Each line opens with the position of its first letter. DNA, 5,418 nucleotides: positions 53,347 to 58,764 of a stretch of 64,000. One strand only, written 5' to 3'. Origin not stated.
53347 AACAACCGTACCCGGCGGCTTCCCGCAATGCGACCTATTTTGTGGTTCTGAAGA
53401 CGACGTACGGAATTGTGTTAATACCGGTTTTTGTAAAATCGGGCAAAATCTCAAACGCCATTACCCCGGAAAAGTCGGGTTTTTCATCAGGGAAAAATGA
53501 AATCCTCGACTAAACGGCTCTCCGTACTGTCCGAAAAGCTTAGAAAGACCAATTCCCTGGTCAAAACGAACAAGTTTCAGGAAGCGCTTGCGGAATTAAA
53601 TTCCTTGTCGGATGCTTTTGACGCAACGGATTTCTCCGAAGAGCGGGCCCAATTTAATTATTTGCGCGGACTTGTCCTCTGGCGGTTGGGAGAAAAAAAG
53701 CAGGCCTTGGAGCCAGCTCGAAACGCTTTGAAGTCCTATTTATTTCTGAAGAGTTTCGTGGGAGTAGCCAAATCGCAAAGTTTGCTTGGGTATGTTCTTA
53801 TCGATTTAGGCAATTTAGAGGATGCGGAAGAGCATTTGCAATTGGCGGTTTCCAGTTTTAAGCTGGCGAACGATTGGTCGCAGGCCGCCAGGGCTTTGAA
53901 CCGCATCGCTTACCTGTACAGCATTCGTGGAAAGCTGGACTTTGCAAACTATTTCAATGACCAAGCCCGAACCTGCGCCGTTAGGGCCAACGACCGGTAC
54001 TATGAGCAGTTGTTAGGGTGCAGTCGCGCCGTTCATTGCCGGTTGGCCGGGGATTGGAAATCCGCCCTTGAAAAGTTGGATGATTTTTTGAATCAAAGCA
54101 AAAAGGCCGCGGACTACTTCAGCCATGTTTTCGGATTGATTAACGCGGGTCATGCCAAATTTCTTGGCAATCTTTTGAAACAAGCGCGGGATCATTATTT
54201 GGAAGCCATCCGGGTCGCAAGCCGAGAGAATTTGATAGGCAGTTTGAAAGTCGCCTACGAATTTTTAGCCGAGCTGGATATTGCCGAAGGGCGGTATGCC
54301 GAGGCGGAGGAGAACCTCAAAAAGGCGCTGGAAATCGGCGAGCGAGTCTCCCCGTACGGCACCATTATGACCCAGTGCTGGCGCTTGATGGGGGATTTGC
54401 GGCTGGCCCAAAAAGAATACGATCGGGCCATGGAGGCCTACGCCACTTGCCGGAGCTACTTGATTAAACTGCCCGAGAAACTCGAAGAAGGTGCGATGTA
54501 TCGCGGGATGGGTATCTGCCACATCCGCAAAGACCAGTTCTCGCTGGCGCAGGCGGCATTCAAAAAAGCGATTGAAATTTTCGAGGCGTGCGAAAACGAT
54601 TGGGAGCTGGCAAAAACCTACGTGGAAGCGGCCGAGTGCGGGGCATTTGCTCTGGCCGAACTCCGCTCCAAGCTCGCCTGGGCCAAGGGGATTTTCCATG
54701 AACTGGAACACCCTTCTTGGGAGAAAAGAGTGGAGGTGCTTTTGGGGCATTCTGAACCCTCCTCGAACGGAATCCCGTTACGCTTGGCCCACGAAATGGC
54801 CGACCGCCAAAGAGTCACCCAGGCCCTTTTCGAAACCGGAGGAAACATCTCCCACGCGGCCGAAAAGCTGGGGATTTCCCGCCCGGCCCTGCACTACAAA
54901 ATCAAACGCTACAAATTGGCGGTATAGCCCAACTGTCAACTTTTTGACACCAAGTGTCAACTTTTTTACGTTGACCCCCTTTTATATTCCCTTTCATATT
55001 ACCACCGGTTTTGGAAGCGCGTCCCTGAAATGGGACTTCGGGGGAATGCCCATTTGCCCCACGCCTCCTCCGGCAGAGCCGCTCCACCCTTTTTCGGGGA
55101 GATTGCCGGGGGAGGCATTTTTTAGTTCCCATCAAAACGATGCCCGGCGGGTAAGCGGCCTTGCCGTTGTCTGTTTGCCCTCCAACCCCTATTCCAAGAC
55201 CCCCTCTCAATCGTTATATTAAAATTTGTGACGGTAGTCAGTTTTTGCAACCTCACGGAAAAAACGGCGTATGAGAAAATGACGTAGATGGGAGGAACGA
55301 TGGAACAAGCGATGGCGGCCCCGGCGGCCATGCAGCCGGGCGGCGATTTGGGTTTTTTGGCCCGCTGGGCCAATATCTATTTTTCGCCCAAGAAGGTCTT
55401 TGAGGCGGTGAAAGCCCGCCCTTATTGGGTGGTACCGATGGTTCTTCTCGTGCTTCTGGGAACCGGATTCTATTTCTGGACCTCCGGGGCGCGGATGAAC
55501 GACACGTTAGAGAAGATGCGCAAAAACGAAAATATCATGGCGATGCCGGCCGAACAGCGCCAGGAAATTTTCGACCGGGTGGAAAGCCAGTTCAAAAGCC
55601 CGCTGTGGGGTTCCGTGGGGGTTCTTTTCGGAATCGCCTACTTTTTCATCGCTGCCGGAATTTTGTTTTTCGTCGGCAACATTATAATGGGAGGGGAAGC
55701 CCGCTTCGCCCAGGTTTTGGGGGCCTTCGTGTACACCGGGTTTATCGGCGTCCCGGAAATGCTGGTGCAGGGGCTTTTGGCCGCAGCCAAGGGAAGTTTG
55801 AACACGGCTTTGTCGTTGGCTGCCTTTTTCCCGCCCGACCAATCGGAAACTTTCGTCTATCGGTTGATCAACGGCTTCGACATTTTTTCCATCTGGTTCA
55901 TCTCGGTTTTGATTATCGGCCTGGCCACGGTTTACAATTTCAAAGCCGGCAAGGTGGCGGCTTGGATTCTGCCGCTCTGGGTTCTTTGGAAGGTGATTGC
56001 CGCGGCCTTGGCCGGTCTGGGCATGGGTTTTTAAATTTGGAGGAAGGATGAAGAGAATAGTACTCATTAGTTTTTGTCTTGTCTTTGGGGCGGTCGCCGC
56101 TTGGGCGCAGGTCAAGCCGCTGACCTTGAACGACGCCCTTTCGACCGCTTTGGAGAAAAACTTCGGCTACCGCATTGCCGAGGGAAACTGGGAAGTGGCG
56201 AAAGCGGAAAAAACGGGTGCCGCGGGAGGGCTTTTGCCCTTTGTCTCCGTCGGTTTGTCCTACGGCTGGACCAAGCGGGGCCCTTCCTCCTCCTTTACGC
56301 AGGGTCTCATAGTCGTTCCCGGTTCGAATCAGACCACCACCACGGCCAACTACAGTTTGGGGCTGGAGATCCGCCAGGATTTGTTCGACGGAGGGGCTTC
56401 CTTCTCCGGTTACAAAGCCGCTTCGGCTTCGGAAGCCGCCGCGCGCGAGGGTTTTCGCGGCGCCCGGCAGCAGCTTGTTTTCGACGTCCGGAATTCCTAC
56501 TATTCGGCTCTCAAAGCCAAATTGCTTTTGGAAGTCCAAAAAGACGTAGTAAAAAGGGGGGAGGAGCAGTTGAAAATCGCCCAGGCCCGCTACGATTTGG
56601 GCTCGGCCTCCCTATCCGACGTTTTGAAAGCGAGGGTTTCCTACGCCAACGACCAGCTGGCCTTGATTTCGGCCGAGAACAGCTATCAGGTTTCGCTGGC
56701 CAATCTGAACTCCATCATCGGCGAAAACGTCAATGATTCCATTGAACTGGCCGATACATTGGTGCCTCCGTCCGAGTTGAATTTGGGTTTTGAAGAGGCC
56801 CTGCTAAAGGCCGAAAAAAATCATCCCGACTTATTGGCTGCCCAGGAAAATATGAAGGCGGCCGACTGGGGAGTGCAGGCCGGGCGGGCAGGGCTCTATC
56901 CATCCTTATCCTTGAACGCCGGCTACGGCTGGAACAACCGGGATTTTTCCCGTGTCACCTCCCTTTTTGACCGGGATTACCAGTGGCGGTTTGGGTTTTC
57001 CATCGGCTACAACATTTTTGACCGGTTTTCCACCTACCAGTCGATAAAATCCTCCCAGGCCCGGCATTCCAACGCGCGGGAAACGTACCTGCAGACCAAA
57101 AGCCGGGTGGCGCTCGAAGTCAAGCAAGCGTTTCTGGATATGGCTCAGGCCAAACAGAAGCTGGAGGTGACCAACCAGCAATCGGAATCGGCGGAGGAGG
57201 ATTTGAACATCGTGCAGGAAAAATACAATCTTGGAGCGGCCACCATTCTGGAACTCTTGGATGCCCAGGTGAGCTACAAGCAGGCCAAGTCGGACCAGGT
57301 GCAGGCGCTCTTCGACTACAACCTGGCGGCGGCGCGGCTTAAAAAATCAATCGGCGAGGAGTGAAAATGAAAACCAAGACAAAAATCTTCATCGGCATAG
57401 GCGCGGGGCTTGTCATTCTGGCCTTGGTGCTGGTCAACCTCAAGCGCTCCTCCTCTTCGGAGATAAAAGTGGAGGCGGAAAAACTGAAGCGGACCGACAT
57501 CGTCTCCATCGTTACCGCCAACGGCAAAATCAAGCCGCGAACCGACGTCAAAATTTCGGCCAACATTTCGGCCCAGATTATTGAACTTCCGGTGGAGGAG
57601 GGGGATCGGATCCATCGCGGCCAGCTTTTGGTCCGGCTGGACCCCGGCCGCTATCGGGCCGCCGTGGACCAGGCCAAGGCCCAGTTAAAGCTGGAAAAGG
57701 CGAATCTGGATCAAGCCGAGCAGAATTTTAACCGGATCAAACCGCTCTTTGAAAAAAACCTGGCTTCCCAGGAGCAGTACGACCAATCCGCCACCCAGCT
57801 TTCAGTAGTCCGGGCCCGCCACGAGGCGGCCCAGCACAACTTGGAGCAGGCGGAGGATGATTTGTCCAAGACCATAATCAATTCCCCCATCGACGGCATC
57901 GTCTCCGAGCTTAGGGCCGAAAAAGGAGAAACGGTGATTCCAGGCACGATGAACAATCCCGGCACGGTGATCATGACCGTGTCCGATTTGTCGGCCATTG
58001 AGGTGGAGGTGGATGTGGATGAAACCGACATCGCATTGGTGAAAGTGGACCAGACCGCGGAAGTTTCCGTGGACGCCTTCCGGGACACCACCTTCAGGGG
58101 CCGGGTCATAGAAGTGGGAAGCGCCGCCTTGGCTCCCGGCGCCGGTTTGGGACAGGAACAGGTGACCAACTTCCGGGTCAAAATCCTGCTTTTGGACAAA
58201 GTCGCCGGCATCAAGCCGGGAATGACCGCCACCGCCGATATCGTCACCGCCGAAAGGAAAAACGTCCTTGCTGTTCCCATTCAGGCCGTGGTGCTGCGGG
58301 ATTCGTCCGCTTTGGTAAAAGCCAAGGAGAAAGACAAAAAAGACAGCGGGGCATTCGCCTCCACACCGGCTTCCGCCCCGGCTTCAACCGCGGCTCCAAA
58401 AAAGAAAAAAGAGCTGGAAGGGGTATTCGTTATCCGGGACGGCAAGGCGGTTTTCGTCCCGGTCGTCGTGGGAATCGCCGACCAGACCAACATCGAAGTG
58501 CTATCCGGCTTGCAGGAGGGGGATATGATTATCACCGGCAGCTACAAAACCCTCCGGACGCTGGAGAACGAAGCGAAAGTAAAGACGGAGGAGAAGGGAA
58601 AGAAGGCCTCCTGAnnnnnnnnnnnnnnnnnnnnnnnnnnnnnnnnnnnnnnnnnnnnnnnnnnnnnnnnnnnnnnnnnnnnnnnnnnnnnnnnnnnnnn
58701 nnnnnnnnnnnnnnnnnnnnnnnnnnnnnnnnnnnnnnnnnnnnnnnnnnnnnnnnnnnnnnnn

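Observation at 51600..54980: Lower-GC 3.3-kb islet bounded by a 46-nt direct repeat and encoding a Cys-rich lipoprotein, a two-TM mini-protein and a TPR-Fis-HTH regulator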

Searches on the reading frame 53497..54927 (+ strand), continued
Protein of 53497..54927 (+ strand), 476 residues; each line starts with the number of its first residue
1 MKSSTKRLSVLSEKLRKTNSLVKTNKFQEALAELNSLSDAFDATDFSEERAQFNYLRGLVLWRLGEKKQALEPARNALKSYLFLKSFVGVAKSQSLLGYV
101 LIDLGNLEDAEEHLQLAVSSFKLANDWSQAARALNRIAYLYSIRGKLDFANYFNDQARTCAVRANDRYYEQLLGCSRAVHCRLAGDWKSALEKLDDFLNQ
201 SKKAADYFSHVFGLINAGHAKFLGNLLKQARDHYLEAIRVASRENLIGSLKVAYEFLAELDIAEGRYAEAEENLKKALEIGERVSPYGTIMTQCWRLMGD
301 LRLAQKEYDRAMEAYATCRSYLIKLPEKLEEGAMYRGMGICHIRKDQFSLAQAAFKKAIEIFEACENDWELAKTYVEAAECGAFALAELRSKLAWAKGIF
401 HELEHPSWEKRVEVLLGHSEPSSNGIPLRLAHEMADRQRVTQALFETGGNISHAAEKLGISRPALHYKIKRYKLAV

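Call 66: search_protein_families(library=ncbifam, proteins=[window:53497-54927:+], max_evalue=0.01)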
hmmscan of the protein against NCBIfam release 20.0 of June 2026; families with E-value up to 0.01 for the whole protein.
window:53497-54927:+ (476 aa): 17 families
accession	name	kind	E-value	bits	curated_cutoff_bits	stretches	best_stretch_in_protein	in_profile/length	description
NF041717.1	HaaA_phane_TPR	equivalog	5.2e-10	38.1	1125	1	26-341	567-881/882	cyclophane-containing RiPP biosynthesis TPR protein HaaT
NF053720.1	NsdA_fam_reg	subfamily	6.3e-08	32.5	75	1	89-285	199-402/432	NsdA family TPR-like regulatory protein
TIGR02915.1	PEP_resp_reg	equivalog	1e-07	31.2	502.6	1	423-474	393-444/445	PEP-CTERM-box response regulator transcription factor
NF053617.1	SARPRegAfsRStmc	equivalog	1.3e-07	30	1430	1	23-156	711-841/986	SARP-family global regulator AfsR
NF053520.1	HK_Porph_FimS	equivalog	2.8e-07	29.2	600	1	178-318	91-230/618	sensor histidine kinase FimS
TIGR02917.1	PEP_TPR_lipo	equivalog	1.2e-06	26.7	312.2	1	13-120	229-324/899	XrtA/PEP-CTERM system TPR-repeat protein PrsT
TIGR02521.1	type_IV_pilW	equivalog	1.3e-06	28.1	154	1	262-313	42-93/234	type IV pilus biogenesis/stability protein PilW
TIGR02552.1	LcrH_SycD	equivalog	2e-05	24.3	104.8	1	298-371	58-125/136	SycD/LcrH family type III secretion system chaperone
NF051870.1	NAssimRespRegNtrX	equivalog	3.3e-05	23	600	1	425-471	403-449/452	nitrogen assimilation response regulator NtrX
NF040959.1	MamA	equivalog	5e-05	22.8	200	0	14-78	108-166/204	magnetosome protein MamA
NF003420.0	PRK04841.1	equivalog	0.00013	20.1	537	0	29-151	430-551/903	HTH-type transcriptional regulator MalT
NF002725.1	PRK02603.1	equivalog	0.00048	20.2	143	0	263-363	47-144/173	photosystem I assembly protein Ycf3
NF052312.1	T9SS_PorW_SprE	equivalog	0.00048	18.9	250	0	26-280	119-357/716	type IX secretion system periplasmic lipoprotein PorW/SprE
NF041552.1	TF_PrdR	equivalog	0.0013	17.2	795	1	431-473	535-577/577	sigma-54 dependent transcriptional regulator PrdR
TIGR01716.1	RGG_Cterm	subfamily_domain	0.0017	18.1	36.9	0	9-80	126-197/220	transcriptional activator, Rgg/GadR/MutR family, C-terminal domain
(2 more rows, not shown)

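Call 81: list_cluster_members(proteins=[P0005, P0007, P0014, P0016, P0017, P0029, P0039, P0037, P0038])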
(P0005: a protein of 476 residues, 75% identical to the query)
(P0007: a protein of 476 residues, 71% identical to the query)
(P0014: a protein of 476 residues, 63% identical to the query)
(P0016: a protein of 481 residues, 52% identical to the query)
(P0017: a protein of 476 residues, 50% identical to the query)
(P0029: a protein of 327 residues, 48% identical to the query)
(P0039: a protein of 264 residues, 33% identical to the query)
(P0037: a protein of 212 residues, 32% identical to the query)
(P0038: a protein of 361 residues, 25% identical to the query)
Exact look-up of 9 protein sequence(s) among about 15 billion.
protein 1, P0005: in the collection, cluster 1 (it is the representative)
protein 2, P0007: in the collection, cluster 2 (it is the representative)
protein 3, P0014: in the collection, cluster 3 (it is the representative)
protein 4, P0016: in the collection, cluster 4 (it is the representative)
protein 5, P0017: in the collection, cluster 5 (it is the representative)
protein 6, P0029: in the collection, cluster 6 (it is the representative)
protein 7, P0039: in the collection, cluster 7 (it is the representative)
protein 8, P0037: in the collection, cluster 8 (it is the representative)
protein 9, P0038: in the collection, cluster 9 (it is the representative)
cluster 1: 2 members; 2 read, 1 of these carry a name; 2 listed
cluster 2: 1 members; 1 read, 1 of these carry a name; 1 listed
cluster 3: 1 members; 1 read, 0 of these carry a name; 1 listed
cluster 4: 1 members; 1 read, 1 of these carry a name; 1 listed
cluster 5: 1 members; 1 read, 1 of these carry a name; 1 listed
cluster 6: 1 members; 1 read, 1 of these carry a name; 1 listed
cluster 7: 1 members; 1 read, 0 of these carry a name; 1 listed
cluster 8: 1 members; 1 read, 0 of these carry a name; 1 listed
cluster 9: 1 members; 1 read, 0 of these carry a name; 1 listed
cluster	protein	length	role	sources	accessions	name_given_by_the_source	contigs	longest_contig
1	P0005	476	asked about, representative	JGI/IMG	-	tetratricopeptide (TPR) repeat protein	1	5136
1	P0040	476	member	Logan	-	-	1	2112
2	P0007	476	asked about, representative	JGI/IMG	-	tetratricopeptide (TPR) repeat protein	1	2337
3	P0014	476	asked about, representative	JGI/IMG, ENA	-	-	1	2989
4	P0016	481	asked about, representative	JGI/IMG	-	tetratricopeptide (TPR) repeat protein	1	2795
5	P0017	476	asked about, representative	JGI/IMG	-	tetratricopeptide (TPR) repeat protein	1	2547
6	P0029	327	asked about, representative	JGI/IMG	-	tetratricopeptide (TPR) repeat protein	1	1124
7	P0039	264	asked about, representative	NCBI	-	-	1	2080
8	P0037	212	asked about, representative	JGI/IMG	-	-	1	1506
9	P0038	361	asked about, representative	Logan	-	-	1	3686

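Call 82: find_encoding_contigs(protein=P0024, flank=10000, max_places=2)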
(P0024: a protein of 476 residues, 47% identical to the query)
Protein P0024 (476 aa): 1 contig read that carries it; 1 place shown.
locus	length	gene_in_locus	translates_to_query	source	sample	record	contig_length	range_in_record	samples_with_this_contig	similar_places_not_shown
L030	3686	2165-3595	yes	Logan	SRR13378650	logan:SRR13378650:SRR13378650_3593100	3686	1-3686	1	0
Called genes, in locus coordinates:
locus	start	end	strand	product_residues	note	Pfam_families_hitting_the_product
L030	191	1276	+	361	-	-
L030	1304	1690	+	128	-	-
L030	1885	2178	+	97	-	-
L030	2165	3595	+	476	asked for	PF13428:TPR_14 (faint), PF13432:TPR_16 (faint), PF00515:TPR_1 (faint), PF07719:TPR_2 (faint), PF13424:TPR_12 (weak), PF17874:TPR_MalT (weak), PF13424:TPR_12, PF02954:HTH_8, +7 more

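Call 94: predict_structure(alignment_id=A8)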
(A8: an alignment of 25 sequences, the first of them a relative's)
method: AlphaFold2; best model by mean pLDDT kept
length: 476 residues; sequences in the alignment: 25
mean_pLDDT: 89.2   pTM: 0.78
mean pLDDT of the five models: 89.2, 89.1, 87.9, 87.8, 87.7
residues with pLDDT >= 90: 311; 70-90: 137; 50-70: 15; < 50: 13
segments of 3 or more residues with pLDDT < 50: 1-4, 421-426, 428-430
pLDDT, mean of each block of 10 residues (from residue 1): 53 90 85 91 81 95 85 95 92 96 87 97 95 96 90 97 94 93 94 91 91 96 95 98 90 96 97 95 75 94 96 96 84 96 89 96 91 96 85 95 94 81 44 74 88 88 85 74
secondary structure, 60 per line:
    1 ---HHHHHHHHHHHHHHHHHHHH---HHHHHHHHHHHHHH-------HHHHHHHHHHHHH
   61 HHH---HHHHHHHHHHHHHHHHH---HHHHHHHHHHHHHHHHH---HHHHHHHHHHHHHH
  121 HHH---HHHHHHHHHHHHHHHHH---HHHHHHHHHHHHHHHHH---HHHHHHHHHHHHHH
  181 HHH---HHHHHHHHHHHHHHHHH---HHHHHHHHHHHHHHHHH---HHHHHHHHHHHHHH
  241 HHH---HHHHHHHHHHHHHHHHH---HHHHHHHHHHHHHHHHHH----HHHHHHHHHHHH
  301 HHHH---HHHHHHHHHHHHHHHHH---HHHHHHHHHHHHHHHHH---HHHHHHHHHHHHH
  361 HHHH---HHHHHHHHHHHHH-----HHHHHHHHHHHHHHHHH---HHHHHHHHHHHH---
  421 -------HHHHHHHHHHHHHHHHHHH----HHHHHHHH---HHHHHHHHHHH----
elements in order: H4-23 H27-40 H48-63 H67-83 H87-103 H107-123 H127-143 H147-163 H167-183 H187-203 H207-223 H227-243 H247-263 H267-284 H289-304 H308-324 H328-344 H348-364 H368-380 H386-402 H406-417 H428-446 H451-458 H462-472

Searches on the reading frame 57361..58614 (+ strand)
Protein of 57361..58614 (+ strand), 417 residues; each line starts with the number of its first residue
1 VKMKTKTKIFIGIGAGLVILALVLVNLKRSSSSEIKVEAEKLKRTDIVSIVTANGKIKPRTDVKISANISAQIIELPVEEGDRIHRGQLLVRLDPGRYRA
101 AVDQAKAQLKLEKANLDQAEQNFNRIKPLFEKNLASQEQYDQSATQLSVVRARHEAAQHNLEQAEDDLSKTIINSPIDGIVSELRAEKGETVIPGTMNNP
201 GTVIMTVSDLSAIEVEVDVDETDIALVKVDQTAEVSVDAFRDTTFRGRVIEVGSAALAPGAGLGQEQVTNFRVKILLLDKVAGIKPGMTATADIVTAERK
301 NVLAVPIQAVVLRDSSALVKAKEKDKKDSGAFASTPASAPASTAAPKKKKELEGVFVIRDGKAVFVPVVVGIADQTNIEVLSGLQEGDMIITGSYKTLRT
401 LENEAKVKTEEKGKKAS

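Call 50: search_protein_families(library=pfam, proteins=[window:57361-58614:+], max_evalue=0.01)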
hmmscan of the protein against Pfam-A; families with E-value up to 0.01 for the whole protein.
window:57361-58614:+ (417 aa): 6 families
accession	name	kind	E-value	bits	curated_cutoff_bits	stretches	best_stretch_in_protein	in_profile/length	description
PF16576.10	HlyD_D23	-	1.1e-20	74.3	30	1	55-253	10-185/214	Barrel-sandwich domain of CusB or HlyD membrane-fusion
PF13437.12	HlyD_3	-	3.8e-15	56.9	22.2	1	173-276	2-94/106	HlyD family secretion protein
PF13533.13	Biotin_lipoyl_2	-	5.6e-08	32.9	29.8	1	63-94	1-32/32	Biotin-lipoyl like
PF02321.23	OEP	-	6e-05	23.4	22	1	101-169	115-183/187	Outer membrane efflux protein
PF00364.28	Biotin_lipoyl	-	0.0004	20.6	22.1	0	170-196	42-68/73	Biotin-requiring enzyme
PF00529.27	CusB_dom_1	-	0.0047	17.6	26.5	0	316-392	29-89/89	Cation efflux system protein CusB domain 1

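Call 66: search_protein_families(library=ncbifam, proteins=[window:57361-58614:+], max_evalue=0.01)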
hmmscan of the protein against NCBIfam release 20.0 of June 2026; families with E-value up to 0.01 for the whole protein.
window:57361-58614:+ (417 aa): 24 families
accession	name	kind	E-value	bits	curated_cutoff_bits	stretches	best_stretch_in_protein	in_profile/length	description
TIGR01730.1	RND_mfp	subfamily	7.5e-56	189.4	94.9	2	37-319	1-269/322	efflux RND transporter periplasmic adaptor subunit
TIGR00999.1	8a0102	subfamily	4.4e-30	104.7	319.3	1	81-319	1-227/271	CzcB/NccB family metal efflux transporter periplasmic adaptor subunit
NF008606.0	PRK11578.1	equivalog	7.6e-29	101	342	1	4-310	5-314/371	macrolide transporter subunit MacA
TIGR00998.1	8a0101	subfamily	6.4e-26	91.1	390.8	3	155-257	189-286/334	EmrA/EmrK family multidrug efflux transporter periplasmic adaptor subunit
NF007785.0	PRK10476.1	equivalog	7e-24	84.3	376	3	62-117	48-103/347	multidrug transporter subunit MdtN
TIGR01843.1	type_I_hlyD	subfamily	1.7e-23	83.3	208.65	2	105-300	207-402/422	HlyD family type I secretion periplasmic adaptor subunit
TIGR02971.1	heterocyst_DevB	subfamily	1.5e-21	77.1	129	2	131-254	165-280/327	ABC exporter membrane fusion protein, DevB family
NF008589.1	PRK11556.1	equivalog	2.9e-20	72.6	391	1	29-240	51-260/392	MdtA/MuxA family multidrug efflux RND transporter periplasmic adaptor subunit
NF045904.1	RND-peri-MexE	equivalog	9.2e-18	64.3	714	1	32-195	33-196/390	multidrug efflux RND transporter periplasmic adaptor subunit MexE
NF000272.2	OqxA_adapt_sub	exception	3.7e-17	62.4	835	1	15-223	15-225/391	multidrug efflux RND transporter periplasmic adaptor subunit OqxA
NF033138.2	RND-peri-MexC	equivalog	1.5e-16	60.5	625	1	39-213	40-210/375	MexC family multidrug efflux RND transporter periplasmic adaptor subunit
NF002939.0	PRK03598.1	equivalog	3.9e-16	59.1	393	3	62-120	44-102/332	secretion protein HlyD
NF007850.1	PRK10559.1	equivalog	4.1e-16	59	400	1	63-235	41-206/303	p-hydroxybenzoic acid efflux pump subunit AaeA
NF007362.0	PRK09859.1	equivalog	1.1e-15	57.7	738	1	54-312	53-311/385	multidrug transporter subunit MdtE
NF011604.1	PRK15030.1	equivalog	5.4e-13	48.7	765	1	64-228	67-227/397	multidrug efflux RND transporter periplasmic adaptor subunit AcrA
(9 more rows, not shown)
